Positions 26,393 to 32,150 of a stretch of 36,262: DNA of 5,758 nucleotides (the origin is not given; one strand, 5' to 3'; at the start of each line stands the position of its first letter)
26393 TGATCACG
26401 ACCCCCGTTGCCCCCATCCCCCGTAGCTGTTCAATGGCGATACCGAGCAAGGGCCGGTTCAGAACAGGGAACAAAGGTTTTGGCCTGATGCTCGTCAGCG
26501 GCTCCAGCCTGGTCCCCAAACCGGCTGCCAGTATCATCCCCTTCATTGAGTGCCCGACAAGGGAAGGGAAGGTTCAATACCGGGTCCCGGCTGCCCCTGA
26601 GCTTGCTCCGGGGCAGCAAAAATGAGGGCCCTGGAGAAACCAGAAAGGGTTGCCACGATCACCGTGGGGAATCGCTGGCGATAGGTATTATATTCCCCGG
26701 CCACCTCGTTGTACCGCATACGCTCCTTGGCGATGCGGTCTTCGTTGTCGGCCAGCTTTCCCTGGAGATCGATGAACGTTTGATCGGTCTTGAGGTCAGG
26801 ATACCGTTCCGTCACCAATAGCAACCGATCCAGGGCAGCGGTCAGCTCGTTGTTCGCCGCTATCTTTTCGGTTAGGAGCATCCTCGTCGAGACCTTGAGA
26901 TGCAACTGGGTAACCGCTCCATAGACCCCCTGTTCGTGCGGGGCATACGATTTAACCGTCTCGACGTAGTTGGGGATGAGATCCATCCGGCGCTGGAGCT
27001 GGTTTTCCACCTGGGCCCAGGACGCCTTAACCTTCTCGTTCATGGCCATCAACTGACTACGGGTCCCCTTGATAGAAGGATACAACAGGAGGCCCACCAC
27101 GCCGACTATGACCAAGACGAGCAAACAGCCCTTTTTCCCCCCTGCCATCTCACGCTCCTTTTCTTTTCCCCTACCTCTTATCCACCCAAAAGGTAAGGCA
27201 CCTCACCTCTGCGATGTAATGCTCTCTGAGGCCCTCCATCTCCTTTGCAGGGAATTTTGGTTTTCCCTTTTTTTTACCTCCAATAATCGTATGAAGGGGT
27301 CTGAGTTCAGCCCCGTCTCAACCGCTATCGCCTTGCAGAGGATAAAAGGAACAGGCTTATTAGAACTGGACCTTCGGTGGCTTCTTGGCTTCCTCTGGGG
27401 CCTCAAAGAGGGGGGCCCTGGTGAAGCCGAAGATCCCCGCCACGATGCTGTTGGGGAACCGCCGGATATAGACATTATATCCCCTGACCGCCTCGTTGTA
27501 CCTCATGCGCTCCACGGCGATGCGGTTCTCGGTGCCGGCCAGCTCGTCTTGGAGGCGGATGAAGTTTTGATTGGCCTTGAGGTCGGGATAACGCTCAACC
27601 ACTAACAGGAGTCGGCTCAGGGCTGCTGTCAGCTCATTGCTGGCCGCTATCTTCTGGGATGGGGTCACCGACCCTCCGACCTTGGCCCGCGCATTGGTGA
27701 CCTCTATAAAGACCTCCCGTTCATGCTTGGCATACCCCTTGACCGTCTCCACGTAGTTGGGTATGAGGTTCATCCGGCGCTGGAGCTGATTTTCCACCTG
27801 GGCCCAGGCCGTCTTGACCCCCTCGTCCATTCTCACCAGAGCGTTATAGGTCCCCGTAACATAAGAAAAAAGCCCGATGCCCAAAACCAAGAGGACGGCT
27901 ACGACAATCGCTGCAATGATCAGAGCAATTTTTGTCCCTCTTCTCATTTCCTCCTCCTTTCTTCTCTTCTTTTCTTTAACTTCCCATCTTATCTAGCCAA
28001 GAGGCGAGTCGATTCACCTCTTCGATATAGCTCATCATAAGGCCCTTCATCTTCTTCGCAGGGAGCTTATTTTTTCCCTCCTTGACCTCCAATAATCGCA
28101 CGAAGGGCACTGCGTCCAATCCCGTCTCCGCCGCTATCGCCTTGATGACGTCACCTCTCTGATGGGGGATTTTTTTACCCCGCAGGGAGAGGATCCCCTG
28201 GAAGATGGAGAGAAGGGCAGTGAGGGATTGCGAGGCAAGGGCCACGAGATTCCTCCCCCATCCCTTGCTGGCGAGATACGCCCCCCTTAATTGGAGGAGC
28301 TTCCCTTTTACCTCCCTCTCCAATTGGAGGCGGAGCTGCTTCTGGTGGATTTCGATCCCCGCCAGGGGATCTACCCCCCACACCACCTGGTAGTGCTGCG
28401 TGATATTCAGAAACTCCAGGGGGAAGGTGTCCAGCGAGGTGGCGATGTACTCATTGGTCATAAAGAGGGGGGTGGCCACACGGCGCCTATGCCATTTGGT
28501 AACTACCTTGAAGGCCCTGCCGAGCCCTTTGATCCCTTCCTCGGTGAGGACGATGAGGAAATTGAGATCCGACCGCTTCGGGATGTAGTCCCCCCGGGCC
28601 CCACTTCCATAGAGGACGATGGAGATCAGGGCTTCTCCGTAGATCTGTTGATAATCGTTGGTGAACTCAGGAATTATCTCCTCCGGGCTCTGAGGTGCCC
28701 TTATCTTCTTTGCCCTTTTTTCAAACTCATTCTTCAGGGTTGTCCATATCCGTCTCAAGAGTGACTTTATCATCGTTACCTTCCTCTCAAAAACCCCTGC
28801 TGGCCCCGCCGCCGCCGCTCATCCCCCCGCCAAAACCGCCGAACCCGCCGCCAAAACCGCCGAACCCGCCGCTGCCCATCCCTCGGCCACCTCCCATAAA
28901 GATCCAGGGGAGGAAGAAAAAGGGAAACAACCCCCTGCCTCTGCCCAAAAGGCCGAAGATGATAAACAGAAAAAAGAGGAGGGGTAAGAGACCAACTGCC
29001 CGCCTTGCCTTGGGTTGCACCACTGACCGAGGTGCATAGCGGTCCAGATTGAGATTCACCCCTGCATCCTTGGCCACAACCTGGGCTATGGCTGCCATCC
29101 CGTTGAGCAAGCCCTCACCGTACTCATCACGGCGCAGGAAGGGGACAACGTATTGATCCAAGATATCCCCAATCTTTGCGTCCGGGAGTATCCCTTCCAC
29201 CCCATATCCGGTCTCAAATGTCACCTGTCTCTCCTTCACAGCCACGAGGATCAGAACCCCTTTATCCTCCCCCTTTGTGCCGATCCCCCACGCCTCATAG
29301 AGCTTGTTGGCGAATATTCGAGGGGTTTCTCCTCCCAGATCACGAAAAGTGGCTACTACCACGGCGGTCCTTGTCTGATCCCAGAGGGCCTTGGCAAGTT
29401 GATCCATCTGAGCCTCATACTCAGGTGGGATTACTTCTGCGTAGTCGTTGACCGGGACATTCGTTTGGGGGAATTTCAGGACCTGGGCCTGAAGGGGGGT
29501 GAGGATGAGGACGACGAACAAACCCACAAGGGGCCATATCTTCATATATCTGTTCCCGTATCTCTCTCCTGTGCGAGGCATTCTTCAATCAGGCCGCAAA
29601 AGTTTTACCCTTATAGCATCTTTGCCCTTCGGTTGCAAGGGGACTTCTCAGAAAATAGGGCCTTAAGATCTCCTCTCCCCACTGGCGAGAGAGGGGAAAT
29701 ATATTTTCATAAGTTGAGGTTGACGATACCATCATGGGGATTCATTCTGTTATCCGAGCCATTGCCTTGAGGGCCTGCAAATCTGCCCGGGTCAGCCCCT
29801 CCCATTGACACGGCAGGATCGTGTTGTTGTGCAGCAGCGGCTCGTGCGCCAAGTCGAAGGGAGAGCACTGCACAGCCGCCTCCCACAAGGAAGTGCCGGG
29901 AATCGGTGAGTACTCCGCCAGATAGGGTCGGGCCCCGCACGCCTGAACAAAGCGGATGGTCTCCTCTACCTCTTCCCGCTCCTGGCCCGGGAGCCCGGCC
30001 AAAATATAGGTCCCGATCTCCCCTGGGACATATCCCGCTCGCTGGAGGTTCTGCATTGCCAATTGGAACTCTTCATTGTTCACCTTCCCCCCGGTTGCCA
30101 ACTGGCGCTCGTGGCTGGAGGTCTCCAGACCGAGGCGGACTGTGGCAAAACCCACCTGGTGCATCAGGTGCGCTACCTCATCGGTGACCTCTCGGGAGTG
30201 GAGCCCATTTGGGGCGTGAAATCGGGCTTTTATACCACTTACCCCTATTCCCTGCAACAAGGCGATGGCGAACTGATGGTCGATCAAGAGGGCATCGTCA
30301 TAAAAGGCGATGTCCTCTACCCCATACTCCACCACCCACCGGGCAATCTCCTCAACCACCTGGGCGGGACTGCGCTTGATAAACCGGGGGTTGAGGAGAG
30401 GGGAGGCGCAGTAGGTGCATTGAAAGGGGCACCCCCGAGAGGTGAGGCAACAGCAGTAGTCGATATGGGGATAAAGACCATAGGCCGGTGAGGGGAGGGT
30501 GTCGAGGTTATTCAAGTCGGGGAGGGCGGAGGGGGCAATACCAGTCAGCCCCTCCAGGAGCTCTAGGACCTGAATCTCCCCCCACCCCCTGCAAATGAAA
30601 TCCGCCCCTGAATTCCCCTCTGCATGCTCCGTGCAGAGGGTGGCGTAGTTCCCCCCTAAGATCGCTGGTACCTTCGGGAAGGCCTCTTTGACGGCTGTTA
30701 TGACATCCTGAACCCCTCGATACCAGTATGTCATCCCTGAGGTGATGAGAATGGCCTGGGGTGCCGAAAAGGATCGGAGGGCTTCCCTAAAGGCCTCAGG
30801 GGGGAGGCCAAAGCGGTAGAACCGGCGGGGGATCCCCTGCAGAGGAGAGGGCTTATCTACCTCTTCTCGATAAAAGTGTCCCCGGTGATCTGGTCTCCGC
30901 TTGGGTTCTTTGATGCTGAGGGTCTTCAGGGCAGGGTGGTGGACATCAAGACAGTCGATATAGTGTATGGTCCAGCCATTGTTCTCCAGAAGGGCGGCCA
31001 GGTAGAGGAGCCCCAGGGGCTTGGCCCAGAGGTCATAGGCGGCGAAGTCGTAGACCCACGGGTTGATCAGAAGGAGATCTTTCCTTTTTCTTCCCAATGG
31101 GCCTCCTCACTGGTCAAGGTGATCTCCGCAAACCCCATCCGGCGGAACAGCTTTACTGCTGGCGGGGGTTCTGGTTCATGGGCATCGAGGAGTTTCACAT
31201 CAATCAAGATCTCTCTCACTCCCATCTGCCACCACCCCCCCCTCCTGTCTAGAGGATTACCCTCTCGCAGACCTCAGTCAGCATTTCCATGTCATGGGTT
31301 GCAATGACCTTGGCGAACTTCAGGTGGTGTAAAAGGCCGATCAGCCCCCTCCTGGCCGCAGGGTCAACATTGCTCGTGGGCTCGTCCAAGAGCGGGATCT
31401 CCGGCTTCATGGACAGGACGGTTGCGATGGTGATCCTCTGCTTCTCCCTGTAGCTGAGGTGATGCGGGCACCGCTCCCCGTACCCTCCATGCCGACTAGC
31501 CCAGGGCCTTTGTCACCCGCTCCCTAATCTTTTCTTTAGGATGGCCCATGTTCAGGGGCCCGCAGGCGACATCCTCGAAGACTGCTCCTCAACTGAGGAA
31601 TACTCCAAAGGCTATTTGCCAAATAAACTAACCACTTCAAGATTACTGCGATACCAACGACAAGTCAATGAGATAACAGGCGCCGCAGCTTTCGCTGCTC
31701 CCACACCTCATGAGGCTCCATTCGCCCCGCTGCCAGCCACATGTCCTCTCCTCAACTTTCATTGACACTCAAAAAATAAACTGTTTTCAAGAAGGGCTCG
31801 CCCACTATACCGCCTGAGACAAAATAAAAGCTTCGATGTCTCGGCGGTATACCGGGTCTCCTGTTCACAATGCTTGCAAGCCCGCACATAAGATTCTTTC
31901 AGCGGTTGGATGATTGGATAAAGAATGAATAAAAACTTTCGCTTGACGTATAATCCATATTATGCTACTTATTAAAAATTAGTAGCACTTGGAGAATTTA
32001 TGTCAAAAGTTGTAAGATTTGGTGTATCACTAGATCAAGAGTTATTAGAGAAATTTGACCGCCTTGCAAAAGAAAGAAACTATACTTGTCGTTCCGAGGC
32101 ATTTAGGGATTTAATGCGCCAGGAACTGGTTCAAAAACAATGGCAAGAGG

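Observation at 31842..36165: A complete nickel-uptake cassette (nikR to cbiO) is bracketed by 76-nt imperfect inverted repeats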

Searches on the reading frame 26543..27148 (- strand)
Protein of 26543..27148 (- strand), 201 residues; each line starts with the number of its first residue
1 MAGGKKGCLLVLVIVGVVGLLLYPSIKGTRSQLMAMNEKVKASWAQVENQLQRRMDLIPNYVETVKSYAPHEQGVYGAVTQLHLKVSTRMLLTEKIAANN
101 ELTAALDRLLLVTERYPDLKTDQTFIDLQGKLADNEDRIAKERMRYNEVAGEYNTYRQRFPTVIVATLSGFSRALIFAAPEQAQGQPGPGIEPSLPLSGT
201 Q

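Call 46: search_protein_families(library=pfam, proteins=[window:26543-27148:-])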
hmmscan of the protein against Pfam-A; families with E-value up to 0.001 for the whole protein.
window:26543-27148:- (201 aa): 1 family
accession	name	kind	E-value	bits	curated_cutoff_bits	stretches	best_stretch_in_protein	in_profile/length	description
PF04011.17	LemA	-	1.9e-46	158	26.2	1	43-184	1-141/149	LemA family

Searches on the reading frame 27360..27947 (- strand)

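Call 46: search_protein_families(library=pfam, proteins=[window:27360-27947:-])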
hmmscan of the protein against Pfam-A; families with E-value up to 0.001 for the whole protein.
window:27360-27947:- (195 aa): 1 family
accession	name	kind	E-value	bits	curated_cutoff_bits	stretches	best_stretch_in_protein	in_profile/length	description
PF04011.17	LemA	-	2.7e-62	209.4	26.2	1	47-195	1-149/149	LemA family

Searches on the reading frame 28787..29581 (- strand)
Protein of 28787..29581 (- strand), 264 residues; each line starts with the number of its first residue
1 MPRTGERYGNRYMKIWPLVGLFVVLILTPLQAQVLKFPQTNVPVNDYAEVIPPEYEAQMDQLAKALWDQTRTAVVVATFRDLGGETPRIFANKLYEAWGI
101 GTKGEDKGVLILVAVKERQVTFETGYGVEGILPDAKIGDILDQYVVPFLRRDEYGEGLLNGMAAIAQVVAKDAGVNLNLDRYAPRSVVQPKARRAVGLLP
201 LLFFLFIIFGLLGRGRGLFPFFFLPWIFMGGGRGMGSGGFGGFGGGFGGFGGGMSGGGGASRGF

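Call 11: search_protein_families(library=pfam, proteins=[window:28787-29581:-])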
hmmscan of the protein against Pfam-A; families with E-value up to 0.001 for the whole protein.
window:28787-29581:- (264 aa): 1 family
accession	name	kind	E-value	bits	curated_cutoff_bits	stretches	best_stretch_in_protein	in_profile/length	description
PF04536.20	TPM_phosphatase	-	8.9e-37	126.3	22.1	1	44-167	1-124/125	TPM domain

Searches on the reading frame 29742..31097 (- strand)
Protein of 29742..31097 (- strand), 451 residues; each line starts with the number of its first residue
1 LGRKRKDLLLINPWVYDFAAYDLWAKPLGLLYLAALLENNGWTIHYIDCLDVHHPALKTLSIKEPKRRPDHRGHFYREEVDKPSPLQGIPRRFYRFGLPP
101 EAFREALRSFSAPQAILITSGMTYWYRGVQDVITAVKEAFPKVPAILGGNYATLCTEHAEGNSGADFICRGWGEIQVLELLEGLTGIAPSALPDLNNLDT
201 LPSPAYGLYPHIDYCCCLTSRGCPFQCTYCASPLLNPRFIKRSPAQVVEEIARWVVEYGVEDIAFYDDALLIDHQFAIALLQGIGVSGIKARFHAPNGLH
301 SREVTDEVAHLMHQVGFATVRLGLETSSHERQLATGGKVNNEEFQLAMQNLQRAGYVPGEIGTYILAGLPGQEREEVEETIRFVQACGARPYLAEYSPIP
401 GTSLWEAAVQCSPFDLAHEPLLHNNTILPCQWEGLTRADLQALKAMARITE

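Call 11: search_protein_families(library=pfam, proteins=[window:29742-31097:-])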
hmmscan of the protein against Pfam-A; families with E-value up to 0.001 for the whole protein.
window:29742-31097:- (451 aa): 2 families
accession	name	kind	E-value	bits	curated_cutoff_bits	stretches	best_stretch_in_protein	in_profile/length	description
PF04055.27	Radical_SAM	-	7.7e-19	68.9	29.5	1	219-384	3-166/166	Radical SAM superfamily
PF02310.24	B12-binding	-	8e-15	55.2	32.1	1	99-179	39-119/121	B12 binding domain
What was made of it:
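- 29742..31097 (-): B12-binding radical SAM gene, first gene of the conserved downstream block. Pfam (call 11).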

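Call 37: find_homologous_proteins(query=window:29742-31097:-, max_evalue=1e-100)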
Query window:29742-31097:- (451 aa): 5943 proteins with E <= 1e-100 among 8000 candidates; the best 120 are listed.
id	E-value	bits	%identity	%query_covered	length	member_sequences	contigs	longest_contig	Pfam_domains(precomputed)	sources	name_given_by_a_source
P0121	0.0e+0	1064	100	100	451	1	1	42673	PF04055.28,PF02310.25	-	-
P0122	2.7e-263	892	84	99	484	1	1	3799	PF04055.28,PF02310.25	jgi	jgi:hypothetical protein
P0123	2.2e-257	872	83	100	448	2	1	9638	PF04055.28,PF02310.25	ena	-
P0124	1.2e-245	834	79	98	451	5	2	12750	PF04055.28,PF02310.25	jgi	-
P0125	2.6e-245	833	78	100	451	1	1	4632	PF04055.28,PF02310.25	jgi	jgi:radical SAM superfamily enzyme YgiQ (UPF0313 family)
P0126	2.8e-243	826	77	99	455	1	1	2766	PF04055.28,PF02310.25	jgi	-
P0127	1.2e-241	821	77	99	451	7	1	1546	PF04055.28,PF02310.25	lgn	-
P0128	8.0e-240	815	75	100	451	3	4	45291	PF04055.28,PF02310.25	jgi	jgi:pyruvate-formate lyase-activating enzyme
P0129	1.2e-239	814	77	99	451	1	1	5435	PF04055.28,PF02310.25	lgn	-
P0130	2.1e-239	813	77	99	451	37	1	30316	PF04055.28,PF02310.25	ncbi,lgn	-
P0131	3.0e-238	809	76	99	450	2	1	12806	PF04055.28,PF02310.25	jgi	jgi:pyruvate-formate lyase-activating enzyme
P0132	4.2e-238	809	75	99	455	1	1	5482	PF04055.28,PF02310.25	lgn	-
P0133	5.1e-238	809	77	99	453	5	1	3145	PF04055.28,PF02310.25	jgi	-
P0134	1.3e-237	807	76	99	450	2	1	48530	PF04055.28,PF02310.25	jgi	-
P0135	1.9e-237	807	77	98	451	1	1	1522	PF04055.28,PF02310.25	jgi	jgi:radical SAM superfamily enzyme YgiQ (UPF0313 family)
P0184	4.4e-217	740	70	99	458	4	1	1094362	PF04055.28,PF02310.25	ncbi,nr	ncbi:MAG: B12-binding domain-containing radical SAM protein [Deltaproteobacteria bacterium]|nr:MAG: 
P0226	6.8e-152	525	52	99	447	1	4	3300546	PF04055.28,PF02310.25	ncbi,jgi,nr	ncbi:MAG: B12-binding domain-containing radical SAM protein [Thermodesulfobacteriota bacterium]|nr:M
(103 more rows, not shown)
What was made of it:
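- On Site-specific invertible switch: About 6.4 kb of the contig is unseen (call 37).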

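Call 38: find_encoding_contigs(protein=P0121, flank=10000, max_places=4)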
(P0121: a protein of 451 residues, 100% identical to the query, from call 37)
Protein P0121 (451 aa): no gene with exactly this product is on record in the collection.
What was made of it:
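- On Inversion with inverted duplication of breakpoint sequence: The rest of the contig could not be fetched (call 38).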

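Call 39: find_encoding_contigs(protein=P0122, flank=10000, max_places=3)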
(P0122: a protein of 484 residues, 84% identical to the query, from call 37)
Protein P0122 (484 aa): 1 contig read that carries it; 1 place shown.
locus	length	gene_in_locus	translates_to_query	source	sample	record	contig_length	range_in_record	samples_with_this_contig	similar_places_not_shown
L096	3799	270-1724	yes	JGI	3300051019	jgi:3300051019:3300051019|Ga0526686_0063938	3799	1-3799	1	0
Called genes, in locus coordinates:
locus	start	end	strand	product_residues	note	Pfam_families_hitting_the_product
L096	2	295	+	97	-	?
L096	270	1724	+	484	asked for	PF02310:B12-binding, PF04055:Radical_SAM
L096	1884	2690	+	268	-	PF04536:TPM_phosphatase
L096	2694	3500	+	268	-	-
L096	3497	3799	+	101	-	?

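Call 62: find_encoding_contigs(protein=P0184, flank=8000, max_places=2)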
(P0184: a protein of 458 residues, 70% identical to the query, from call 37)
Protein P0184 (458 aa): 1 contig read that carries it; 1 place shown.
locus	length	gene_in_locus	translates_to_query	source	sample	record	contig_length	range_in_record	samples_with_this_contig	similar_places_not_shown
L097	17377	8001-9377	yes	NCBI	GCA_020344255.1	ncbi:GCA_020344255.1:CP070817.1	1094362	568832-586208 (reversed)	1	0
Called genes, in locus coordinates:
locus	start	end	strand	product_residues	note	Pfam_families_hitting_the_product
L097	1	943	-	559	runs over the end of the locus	PF00025:Arf (faint), PF13167:GTP-bdg_N, PF16360:GTP-bdg_M, PF01926:MMR_HSR1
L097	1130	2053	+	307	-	PF01745:IPT, PF01715:IPPT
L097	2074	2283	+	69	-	PF17209:Hfq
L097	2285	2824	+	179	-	PF04079:SMC_ScpB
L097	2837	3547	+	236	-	PF01479:S4, PF00849:PseudoU_synth_2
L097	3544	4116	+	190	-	-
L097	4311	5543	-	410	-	PF03453:MoeA_N, PF00994:MoCF_biosynth, PF03454:MoeA_C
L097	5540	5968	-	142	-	-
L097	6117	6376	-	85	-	PF01967:MoaC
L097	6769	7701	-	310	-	PF03279:Lip_A_acyltrans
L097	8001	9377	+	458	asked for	PF02310:B12-binding, PF04055:Radical_SAM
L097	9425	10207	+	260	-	PF04536:TPM_phosphatase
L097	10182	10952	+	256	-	-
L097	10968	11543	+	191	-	PF04011:LemA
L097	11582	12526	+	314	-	PF00483:NTP_transferase, PF12804:NTP_transf_3, PF25084:LbH_EIF2B, PF25087:GMPPB_C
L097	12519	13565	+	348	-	PF01636:APH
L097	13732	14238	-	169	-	PF06177:QueT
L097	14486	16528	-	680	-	PF02665:Nitrate_red_gam, PF12838:Fer4_7 (faint), PF00037:Fer4 (faint), PF12797:Fer4_2 (faint), PF13183:Fer4_8, PF13187:Fer4_9, PF13237:Fer4_10, PF02754:CCG, +1 more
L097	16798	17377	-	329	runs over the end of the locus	PF01012:ETF, PF00766:ETF_alpha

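Call 63: find_encoding_contigs(protein=P0226, flank=8000, max_places=2)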
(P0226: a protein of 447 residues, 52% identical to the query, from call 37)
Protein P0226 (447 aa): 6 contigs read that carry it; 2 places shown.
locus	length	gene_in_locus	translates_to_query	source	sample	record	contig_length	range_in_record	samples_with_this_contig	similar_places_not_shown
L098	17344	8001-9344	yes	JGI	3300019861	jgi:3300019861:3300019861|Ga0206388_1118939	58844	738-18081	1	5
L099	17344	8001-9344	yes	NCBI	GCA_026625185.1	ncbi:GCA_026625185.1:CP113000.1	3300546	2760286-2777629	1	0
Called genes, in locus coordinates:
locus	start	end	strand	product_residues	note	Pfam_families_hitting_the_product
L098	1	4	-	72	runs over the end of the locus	PF01361:Tautomerase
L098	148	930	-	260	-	PF00561:Abhydrolase_1, PF12146:Hydrolase_4, PF12697:Abhydrolase_6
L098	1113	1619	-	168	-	PF09195:Endonuc-BglII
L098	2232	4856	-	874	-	PF01368:DHH, PF02272:DHHA1, PF00571:CBS, PF01743:PolyA_pol, PF12627:PolyA_pol_RNAbd (weak)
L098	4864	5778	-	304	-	PF02899:Phage_int_SAM_1, PF13495:Phage_int_SAM_4, PF00589:Phage_integrase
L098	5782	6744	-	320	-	PF01210:NAD_Gly3P_dh_N (faint), PF02558:ApbA, PF08546:ApbA_C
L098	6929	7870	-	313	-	PF00248:Aldo_ket_red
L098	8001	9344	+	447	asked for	PF02310:B12-binding, PF04055:Radical_SAM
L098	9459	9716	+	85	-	-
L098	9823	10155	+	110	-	-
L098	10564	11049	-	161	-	PF04008:Adenosine_kin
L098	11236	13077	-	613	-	PF08448:PAS_4 (faint), PF00989:PAS (weak), PF13188:PAS_8 (weak), PF13426:PAS_9, PF00989:PAS, PF13426:PAS_9, PF00512:HisKA, PF02518:HATPase_c, +1 more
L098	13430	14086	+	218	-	PF01553:Acyltransferase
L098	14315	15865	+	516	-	PF00117:GATase, PF07722:Peptidase_C26, PF02540:NAD_synthase (faint), PF00958:GMP_synt_C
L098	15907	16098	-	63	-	-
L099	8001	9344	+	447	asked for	PF02310:B12-binding, PF04055:Radical_SAM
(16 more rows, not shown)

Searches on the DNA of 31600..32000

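Call 54: search_rna_families(source=window, start=31600, end=32000, threshold=evalue, max_evalue=1)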
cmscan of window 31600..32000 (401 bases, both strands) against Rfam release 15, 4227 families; matches with E-value up to 1: 0.
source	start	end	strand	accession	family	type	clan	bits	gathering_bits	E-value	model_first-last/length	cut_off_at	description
